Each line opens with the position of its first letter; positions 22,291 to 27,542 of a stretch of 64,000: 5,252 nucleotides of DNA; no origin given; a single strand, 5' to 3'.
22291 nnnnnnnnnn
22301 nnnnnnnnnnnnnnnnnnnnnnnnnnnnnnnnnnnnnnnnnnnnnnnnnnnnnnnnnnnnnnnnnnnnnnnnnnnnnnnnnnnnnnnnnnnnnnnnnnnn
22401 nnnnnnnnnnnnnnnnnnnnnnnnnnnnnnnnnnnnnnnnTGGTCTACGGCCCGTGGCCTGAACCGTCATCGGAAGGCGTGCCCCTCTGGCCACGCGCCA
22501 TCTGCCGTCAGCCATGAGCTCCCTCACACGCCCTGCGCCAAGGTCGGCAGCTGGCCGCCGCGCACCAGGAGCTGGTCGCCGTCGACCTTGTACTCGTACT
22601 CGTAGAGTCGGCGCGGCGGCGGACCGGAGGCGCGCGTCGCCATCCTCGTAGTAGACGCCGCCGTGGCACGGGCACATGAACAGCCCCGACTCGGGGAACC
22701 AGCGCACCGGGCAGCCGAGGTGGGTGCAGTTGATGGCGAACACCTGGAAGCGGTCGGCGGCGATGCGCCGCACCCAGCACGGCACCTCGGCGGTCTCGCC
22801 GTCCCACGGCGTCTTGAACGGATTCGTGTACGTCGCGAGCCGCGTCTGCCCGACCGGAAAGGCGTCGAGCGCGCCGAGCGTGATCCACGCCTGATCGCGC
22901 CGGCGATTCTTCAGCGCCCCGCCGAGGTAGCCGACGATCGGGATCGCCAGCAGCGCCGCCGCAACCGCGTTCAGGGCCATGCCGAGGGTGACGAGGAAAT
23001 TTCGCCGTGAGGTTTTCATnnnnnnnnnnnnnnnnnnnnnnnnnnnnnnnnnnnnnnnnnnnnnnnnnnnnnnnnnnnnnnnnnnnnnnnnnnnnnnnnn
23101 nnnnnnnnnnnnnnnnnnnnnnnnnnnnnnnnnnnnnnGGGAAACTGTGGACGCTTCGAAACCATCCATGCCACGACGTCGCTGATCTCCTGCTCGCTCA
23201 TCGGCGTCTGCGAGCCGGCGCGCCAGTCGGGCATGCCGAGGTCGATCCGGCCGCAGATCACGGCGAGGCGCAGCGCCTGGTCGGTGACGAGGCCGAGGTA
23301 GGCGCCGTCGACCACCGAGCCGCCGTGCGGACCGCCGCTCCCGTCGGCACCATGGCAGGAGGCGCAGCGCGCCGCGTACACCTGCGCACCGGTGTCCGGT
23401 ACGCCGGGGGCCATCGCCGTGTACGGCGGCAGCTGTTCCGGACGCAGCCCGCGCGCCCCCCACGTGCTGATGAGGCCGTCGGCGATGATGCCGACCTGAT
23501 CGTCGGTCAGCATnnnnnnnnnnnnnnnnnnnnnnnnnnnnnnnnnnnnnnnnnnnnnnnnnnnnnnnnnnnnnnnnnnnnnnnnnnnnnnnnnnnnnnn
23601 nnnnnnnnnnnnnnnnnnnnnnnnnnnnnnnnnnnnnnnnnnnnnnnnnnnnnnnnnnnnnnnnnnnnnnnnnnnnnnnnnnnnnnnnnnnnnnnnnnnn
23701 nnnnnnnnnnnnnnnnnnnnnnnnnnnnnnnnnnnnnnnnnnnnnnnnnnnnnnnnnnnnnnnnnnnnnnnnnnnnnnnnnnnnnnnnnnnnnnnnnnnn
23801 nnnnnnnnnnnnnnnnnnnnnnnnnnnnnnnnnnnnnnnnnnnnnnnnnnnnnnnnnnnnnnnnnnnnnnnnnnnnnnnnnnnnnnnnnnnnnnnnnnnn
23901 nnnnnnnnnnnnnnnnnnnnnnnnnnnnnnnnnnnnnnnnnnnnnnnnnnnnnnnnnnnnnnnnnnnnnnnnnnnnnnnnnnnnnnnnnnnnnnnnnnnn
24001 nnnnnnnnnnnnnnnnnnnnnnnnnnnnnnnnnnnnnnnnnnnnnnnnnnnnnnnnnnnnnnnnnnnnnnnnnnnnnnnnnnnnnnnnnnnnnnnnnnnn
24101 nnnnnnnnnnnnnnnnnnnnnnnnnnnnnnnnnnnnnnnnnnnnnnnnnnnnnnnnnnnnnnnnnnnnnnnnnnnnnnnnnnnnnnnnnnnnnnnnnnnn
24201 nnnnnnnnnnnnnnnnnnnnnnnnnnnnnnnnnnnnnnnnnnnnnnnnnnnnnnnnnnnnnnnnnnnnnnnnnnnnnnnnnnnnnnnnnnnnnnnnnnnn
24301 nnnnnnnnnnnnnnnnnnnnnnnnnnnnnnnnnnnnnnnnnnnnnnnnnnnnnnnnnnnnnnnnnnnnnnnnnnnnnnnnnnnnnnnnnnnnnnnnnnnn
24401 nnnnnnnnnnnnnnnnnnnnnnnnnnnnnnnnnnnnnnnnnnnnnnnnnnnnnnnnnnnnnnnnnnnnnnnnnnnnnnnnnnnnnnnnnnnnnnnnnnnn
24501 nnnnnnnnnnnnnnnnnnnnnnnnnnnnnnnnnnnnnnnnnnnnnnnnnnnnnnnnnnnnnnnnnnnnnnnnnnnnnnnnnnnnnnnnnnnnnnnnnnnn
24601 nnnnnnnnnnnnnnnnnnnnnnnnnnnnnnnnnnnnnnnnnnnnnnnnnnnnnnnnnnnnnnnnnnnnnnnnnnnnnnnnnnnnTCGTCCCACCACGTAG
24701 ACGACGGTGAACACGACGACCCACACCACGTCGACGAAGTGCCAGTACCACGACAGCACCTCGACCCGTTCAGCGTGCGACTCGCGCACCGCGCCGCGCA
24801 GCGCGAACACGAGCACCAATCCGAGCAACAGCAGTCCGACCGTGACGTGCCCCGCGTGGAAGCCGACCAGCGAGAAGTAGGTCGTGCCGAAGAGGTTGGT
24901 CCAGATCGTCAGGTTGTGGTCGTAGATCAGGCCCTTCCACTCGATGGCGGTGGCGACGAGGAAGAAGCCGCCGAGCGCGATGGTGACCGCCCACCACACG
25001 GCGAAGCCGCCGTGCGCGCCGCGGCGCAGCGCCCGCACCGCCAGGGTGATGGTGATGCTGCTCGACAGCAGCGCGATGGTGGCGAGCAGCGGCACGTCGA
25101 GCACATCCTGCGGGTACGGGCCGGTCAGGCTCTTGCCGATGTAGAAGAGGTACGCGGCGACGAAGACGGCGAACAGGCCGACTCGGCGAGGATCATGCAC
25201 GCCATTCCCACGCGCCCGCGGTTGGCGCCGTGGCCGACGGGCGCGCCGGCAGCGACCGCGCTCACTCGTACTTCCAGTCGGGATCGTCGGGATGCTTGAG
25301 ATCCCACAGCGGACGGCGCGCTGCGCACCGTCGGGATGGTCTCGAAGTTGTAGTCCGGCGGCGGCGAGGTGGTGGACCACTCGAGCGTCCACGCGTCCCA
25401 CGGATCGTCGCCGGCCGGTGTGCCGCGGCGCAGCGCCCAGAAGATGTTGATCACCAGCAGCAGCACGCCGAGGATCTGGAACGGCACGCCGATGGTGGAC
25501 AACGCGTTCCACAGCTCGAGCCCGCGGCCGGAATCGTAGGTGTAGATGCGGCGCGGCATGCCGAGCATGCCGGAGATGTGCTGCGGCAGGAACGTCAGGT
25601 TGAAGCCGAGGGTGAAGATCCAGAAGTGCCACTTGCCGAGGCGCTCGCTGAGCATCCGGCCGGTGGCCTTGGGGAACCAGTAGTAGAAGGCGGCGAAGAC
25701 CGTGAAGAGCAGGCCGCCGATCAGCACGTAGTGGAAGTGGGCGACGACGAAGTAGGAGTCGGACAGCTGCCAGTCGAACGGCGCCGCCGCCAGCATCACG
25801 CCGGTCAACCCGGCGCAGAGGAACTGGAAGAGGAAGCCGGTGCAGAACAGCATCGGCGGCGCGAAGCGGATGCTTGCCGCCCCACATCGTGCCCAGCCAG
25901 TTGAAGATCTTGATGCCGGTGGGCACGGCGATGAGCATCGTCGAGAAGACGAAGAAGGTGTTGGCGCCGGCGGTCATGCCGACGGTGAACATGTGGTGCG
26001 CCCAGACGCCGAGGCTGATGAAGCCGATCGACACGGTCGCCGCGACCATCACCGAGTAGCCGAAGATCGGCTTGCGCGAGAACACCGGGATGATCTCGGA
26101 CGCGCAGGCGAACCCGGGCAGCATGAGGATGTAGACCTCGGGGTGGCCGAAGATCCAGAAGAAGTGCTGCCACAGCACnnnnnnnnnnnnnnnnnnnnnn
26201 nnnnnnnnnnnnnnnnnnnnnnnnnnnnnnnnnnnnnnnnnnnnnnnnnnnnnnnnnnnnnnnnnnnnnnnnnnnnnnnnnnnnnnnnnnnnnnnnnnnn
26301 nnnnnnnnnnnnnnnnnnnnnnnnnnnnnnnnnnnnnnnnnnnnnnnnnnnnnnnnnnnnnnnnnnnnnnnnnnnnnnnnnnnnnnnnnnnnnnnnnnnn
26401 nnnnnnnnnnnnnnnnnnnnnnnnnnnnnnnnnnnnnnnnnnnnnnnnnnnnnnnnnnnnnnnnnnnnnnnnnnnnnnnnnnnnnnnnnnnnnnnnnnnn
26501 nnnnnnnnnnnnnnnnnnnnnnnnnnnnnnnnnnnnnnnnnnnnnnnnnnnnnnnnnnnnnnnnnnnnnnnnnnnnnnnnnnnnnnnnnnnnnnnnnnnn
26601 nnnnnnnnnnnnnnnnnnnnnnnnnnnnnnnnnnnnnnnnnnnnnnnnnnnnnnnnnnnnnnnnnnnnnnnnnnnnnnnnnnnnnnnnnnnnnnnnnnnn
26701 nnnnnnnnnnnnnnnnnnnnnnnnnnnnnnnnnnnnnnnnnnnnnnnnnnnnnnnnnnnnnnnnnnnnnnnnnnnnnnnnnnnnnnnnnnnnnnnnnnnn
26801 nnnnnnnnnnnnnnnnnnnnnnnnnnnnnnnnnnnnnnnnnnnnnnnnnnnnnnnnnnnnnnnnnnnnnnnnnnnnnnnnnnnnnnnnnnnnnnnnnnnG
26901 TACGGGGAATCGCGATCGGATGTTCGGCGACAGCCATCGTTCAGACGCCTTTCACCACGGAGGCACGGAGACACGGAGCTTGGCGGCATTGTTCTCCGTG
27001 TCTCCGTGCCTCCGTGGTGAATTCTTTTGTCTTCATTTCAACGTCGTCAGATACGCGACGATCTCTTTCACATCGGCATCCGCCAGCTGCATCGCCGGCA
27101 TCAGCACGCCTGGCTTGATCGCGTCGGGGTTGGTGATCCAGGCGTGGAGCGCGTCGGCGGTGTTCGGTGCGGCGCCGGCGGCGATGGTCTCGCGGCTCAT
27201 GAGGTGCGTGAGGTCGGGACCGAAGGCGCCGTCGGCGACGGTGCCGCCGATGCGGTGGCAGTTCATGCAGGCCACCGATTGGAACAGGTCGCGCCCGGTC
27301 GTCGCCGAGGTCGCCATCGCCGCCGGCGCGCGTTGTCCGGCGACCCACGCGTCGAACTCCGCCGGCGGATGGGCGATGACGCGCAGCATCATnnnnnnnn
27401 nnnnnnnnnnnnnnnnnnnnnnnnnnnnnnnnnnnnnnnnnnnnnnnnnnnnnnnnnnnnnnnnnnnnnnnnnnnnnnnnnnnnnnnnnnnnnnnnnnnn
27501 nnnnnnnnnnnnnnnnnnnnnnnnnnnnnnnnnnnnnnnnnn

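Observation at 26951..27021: Intercistronic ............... hairpins whose arms are three tandem octamers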

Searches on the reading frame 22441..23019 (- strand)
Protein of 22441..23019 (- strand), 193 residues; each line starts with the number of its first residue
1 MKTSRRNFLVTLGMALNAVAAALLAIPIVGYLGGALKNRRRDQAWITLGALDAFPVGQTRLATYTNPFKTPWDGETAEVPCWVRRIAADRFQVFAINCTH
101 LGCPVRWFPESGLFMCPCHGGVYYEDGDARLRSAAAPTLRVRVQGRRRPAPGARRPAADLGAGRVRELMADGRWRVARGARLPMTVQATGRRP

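Call 11: search_protein_families(library=pfam, proteins=[window:22441-23019:-])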
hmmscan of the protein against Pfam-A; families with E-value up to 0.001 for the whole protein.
window:22441-23019:- (193 aa): 1 family
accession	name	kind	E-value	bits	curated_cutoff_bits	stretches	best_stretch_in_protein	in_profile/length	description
PF00355.32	Rieske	-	9.4e-06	25.9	20.3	1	78-134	23-80/88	Rieske [2Fe-2S] domain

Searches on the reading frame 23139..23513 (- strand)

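Call 11: search_protein_families(library=pfam, proteins=[window:23139-23513:-])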
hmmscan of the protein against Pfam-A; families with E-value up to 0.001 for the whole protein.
window:23139-23513:- (125 aa): 2 families
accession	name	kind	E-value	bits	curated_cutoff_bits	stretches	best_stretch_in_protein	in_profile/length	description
PF13442.11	Cytochrome_CBB3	-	5.6e-10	39.8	27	1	39-117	3-68/68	Cytochrome C oxidase, cbb3-type, subunit III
PF00034.26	Cytochrom_C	-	1.6e-08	36.2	21.3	1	41-119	3-88/90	Cytochrome c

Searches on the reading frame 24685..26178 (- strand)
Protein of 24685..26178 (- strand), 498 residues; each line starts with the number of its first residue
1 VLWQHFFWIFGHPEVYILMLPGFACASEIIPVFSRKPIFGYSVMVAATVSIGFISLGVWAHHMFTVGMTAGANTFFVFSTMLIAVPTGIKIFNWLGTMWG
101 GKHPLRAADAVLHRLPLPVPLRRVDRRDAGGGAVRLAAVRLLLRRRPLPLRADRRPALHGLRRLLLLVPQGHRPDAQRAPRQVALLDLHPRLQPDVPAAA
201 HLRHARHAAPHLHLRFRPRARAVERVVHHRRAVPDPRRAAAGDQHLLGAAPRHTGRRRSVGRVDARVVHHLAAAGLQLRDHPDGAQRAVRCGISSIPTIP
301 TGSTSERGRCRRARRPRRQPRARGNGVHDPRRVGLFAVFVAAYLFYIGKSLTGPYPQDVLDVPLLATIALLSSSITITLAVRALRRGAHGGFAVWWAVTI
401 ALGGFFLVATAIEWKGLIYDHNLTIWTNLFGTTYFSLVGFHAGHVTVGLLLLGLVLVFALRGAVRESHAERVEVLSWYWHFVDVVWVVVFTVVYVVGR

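Call 11: search_protein_families(library=pfam, proteins=[window:24685-26178:-])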
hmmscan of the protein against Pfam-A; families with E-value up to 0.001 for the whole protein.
window:24685-26178:- (498 aa): 2 families
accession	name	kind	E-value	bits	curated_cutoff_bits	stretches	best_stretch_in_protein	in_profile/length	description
PF00115.25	COX1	-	1.1e-39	137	34.8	1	1-104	200-303/436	Cytochrome C and Quinol oxidase polypeptide I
PF00510.24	COX3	-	2.4e-20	73.9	23.8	1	358-497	122-257/258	Cytochrome c oxidase subunit III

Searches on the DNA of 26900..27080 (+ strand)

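Call 14: search_rna_families(source=window, start=26900, end=27080, threshold=evalue, max_evalue=10, show_alignments=2)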
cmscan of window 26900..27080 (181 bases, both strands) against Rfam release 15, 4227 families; matches with E-value up to 10: 24.
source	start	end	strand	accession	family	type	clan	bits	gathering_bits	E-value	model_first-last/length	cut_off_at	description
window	26950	27022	+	RF03980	mir-2012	Gene; miRNA;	-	42.7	90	1.2e-07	1-84/84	no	mir-2012 microRNA precursor family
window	26947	27028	+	RF03375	MIR1094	Gene; miRNA;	-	39.7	80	2.3e-07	1-104/104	no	MIR1094 microRNA precursor family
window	26954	27018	+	RF03371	mir-4788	Gene; miRNA;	-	33.6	91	5.4e-05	1-80/80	no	mir-4788 microRNA precursor family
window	26945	27023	-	RF03375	MIR1094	Gene; miRNA;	-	33.3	80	1.2e-05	1-104/104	no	MIR1094 microRNA precursor family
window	26952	27020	-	RF03209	MIR9657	Gene; miRNA;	-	28.1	53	0.0055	1-85/85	no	MIR9657 microRNA precursor family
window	26948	27024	-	RF00706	mir-263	Gene; miRNA;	CL00093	27.8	51.3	3.3e-05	1-86/86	no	mir-263 microRNA precursor family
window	26949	27023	+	RF03519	mir-238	Gene; miRNA;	-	25.4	80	0.0031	1-85/85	no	mir-238 microRNA precursor family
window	26959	27013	+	RF03946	mir-3132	Gene; miRNA;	-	24.6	84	0.022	1-75/75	no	mir-3132 microRNA precursor family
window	26955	27017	-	RF03285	mir-564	Gene; miRNA;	-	24.5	80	0.048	1-82/82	no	mir-564 microRNA precursor family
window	26917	27012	+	RF02569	IhtA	Gene; sRNA;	-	23.4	76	0.017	1-107/107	no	IhtA sRNA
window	26950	27021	-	RF01010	mir-632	Gene; miRNA;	-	23.4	67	0.052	1-84/84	no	mir-632 microRNA precursor family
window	26951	27028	+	RF00992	mir-593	Gene; miRNA;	-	23.2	100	0.0047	1-100/100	no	mir-593 microRNA precursor family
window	26950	27022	-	RF03170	c-di-GMP-II-GCG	Cis-reg; riboswitch;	CL00127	16.7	47.9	1.4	1-85/85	no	c-di-GMP-II-GCG riboswitch aptamer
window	26957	27067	+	RF00286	SCARNA8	Gene; snRNA; snoRNA; scaRNA;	-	16.4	53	0.39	1-131/131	no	Small Cajal body specific RNA 8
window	27007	27078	-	RF00069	SNORD24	Gene; snRNA; snoRNA; CD-box;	-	15.9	41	3.8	1-76/76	no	Small nucleolar RNA SNORD24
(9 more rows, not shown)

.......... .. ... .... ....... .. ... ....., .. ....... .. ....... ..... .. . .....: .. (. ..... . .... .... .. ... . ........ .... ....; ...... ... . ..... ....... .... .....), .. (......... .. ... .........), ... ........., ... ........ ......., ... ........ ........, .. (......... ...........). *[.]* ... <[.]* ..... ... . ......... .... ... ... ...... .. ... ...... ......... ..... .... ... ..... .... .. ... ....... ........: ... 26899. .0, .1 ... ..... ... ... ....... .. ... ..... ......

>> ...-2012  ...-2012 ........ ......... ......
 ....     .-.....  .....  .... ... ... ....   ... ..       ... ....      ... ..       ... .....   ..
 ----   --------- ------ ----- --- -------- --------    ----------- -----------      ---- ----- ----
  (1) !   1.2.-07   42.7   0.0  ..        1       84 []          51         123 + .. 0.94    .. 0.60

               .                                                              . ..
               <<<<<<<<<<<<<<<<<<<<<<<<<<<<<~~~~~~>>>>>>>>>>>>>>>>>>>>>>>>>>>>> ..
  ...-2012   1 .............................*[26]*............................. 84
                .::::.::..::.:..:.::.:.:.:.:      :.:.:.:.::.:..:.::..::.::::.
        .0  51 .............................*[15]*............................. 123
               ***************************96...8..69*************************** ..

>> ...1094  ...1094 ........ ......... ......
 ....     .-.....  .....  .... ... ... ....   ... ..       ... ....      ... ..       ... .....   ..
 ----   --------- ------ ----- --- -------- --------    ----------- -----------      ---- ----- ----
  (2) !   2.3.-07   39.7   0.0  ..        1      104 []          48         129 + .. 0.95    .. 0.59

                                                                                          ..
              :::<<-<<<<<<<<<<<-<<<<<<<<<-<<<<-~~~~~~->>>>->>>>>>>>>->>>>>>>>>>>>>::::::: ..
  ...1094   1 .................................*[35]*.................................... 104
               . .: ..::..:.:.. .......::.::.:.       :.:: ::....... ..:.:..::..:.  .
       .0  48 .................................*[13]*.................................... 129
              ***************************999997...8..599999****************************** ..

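Call 78: search_dna_similar(query=window:26951-27021:+, collection=plasmids, mode=distant, max_evalue=0.001, max_rows=25)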
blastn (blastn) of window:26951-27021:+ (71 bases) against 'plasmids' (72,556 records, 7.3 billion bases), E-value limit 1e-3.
No match.

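Call 79: search_dna_similar(query=window:26951-27021:+, collection=phages, mode=distant, max_evalue=0.001, max_rows=15)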
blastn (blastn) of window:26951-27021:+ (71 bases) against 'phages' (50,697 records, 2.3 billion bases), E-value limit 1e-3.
No match.

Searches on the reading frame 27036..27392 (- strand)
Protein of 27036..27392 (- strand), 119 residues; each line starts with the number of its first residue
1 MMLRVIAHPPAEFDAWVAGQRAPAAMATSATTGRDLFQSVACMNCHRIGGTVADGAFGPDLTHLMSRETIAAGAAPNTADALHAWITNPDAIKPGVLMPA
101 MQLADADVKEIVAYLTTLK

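Call 11: search_protein_families(library=pfam, proteins=[window:27036-27392:-])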
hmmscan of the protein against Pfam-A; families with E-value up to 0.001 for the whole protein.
window:27036-27392:- (119 aa): 2 families
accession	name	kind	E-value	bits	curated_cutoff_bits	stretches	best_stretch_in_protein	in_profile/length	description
PF00034.26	Cytochrom_C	-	1.6e-11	45.8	21.3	1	31-119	2-90/90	Cytochrome c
PF13442.11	Cytochrome_CBB3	-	6.7e-07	30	27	1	30-115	3-68/68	Cytochrome C oxidase, cbb3-type, subunit III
